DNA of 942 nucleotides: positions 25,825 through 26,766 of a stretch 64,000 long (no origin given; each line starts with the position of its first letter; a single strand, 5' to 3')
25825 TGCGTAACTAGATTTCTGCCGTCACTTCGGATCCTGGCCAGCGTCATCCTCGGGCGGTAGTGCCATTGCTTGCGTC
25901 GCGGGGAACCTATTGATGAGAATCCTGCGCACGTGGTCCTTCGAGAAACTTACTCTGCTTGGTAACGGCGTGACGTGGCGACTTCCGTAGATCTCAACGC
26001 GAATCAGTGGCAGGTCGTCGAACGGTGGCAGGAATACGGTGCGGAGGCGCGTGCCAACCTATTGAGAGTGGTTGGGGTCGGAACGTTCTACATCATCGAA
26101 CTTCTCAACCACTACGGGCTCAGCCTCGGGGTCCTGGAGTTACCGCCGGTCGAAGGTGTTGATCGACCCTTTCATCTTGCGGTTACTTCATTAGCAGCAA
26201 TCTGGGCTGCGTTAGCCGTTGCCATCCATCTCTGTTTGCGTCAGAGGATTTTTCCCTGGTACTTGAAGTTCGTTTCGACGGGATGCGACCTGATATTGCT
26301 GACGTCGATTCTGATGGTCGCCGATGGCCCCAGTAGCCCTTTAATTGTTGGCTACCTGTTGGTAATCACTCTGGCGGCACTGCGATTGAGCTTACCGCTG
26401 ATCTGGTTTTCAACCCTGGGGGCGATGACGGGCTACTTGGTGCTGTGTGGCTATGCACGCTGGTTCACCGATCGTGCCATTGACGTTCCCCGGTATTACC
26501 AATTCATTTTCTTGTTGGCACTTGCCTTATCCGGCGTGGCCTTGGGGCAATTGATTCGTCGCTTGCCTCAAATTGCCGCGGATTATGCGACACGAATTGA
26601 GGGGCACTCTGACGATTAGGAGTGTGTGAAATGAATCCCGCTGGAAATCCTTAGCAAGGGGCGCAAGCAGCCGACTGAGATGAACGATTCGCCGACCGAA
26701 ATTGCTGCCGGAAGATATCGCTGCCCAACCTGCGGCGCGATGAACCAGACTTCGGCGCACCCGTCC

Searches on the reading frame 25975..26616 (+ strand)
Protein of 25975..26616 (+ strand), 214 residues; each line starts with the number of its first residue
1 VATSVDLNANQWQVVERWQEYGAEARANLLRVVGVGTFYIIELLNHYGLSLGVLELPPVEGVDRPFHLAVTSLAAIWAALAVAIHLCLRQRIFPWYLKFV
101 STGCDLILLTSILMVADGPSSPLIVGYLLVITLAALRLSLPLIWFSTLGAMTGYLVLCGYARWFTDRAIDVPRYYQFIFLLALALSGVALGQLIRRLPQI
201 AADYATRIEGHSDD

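Call 3: search_protein_families(library=pfam, proteins=[window:25975-26616:+], max_evalue=0.01)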
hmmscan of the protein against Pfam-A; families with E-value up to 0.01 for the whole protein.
window:25975-26616:+ (214 aa): 0 families

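Call 4: search_protein_families(library=ncbifam, proteins=[window:25975-26616:+], max_evalue=0.01)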
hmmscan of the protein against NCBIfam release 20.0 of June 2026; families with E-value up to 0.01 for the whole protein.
window:25975-26616:+ (214 aa): 0 families
